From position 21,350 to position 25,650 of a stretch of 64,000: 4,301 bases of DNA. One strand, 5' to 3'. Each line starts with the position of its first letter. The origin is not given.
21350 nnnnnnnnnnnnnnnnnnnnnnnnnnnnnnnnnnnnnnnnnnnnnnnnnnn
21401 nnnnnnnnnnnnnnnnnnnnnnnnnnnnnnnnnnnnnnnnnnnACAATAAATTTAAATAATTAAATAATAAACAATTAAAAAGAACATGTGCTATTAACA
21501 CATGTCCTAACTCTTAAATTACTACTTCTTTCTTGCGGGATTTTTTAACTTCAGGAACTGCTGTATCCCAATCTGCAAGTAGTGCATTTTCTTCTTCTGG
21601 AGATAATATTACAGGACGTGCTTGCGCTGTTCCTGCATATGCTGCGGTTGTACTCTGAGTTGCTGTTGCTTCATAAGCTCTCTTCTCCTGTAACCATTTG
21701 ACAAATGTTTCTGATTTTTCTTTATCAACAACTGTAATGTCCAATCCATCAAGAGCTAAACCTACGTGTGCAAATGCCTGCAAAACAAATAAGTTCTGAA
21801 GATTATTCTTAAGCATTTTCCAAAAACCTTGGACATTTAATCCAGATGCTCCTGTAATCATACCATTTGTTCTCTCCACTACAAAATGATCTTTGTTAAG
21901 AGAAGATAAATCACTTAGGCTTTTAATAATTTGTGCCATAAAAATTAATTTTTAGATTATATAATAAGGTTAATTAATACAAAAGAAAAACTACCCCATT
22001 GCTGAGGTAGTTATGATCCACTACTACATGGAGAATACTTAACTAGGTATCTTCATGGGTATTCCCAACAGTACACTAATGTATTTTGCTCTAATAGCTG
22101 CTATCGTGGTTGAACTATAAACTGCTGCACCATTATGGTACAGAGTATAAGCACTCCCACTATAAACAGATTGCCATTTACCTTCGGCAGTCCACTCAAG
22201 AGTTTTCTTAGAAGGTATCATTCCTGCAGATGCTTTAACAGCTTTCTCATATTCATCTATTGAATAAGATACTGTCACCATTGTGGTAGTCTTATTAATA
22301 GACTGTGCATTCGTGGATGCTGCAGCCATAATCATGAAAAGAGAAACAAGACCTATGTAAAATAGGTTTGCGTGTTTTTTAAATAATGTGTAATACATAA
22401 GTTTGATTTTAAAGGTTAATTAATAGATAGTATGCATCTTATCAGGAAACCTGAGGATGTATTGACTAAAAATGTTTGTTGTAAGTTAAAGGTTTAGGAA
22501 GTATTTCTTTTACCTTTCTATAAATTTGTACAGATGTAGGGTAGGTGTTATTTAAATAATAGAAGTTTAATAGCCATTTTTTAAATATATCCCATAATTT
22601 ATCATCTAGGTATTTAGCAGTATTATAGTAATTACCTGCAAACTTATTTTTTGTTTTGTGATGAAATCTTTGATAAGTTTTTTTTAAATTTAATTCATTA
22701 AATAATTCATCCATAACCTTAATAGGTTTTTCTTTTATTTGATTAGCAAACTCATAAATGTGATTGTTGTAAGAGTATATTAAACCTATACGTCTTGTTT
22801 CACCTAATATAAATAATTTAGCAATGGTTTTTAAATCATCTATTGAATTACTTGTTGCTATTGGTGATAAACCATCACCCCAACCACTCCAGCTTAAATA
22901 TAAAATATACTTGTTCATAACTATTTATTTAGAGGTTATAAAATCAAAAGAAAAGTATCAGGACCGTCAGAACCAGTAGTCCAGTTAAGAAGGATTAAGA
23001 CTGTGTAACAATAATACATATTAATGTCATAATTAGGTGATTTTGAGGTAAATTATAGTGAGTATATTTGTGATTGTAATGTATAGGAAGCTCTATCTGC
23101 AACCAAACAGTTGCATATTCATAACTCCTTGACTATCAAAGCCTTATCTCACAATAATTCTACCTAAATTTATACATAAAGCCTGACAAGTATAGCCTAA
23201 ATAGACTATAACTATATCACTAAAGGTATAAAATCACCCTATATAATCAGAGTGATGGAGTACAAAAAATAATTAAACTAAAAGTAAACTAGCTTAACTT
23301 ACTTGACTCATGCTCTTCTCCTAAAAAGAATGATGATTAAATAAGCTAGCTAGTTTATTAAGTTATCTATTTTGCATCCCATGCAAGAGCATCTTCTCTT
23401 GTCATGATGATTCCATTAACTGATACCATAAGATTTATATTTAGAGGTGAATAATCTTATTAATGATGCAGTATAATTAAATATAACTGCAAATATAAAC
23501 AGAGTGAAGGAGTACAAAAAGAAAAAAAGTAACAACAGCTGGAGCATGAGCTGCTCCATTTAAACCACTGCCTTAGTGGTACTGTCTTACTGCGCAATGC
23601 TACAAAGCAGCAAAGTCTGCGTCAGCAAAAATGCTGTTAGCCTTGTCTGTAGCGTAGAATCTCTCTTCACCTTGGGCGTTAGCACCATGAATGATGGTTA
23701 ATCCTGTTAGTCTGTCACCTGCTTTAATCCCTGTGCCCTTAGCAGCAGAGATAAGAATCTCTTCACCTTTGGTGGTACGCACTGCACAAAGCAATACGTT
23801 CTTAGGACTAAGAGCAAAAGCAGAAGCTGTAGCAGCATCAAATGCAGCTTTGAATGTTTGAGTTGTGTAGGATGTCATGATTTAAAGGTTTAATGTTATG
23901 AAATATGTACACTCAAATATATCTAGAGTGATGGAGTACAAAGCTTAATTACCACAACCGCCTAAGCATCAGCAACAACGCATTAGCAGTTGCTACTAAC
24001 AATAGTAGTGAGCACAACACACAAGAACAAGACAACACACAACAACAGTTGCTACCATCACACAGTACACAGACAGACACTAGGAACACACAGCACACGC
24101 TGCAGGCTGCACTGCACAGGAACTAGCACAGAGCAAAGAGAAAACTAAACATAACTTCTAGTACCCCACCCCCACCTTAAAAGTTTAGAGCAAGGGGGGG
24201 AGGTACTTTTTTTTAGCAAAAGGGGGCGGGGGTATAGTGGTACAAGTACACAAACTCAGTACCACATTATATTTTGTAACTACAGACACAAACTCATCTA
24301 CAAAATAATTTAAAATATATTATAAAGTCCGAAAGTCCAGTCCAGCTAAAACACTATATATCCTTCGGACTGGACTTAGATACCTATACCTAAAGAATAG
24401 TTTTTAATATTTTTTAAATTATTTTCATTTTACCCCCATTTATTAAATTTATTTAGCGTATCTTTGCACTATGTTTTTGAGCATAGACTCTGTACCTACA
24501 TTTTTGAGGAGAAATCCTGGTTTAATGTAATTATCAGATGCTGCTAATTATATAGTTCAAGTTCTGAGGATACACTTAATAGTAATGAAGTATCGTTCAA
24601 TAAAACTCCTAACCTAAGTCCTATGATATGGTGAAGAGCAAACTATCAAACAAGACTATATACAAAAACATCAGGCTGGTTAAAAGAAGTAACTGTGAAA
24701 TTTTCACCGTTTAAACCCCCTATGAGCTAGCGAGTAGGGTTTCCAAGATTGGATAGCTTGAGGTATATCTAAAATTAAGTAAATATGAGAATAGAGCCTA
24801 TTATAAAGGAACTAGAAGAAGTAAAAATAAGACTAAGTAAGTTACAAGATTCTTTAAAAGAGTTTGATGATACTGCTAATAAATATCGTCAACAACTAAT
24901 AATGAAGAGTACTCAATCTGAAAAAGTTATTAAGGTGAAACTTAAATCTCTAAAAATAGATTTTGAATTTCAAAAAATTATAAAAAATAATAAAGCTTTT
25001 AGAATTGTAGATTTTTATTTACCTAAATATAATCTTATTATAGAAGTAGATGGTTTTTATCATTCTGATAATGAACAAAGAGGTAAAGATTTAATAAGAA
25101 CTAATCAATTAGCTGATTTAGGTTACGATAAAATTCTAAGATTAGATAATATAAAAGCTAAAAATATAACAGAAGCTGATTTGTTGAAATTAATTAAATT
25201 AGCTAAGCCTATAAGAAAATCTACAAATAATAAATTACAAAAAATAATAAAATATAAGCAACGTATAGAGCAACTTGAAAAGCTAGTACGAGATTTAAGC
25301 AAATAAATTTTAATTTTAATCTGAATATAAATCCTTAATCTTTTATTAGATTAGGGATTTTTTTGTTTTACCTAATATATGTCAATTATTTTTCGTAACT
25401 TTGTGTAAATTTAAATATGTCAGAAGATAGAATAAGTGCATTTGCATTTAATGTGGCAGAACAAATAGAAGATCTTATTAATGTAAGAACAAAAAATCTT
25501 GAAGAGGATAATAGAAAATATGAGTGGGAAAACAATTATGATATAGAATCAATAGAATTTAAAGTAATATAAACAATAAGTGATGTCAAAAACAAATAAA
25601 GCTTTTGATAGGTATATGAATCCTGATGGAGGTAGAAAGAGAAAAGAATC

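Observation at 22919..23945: Three copies of a 26-nt direct repeat (TATAAT-like + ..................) with downstream hairpins in an ORF-free interval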

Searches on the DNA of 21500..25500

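Call 38: search_rna_families(source=window, start=21500, end=25500, threshold=evalue, max_evalue=1)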
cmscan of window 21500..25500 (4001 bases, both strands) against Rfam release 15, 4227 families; matches with E-value up to 1: 1.
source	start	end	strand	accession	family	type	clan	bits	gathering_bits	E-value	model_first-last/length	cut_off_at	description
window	21959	22014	+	RF02844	RefA9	Gene; antisense;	-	25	49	0.99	1-64/64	no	Enterococcus sRNA A9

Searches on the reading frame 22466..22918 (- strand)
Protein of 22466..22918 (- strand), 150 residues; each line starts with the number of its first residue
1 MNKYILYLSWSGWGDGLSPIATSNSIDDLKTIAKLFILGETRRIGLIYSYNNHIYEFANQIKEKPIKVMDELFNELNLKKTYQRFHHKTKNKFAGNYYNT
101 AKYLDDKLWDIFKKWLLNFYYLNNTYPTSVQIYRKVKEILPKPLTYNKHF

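Call 9: search_protein_families(library=phrogs, proteins=[window:22466-22918:-], max_evalue=0.01)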
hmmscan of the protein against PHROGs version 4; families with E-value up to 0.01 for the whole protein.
window:22466-22918:- (150 aa): 0 families

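Call 30: find_related_loci(query=window:22466-22918:-, collection=viral_contigs, flank=4000)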
Query window:22466-22918:- (150 aa) in viral_contigs; peptide patterns used: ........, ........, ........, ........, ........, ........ (x = any residue, [..] = any of these).
18 stretches matched a pattern, but none encodes a relative of the query by tblastn (E <= 1e-3).

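Call 66: search_protein_families(library=pfam, proteins=[window:22466-22918:-], max_evalue=0.01)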
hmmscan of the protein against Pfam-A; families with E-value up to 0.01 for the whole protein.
window:22466-22918:- (150 aa): 0 families
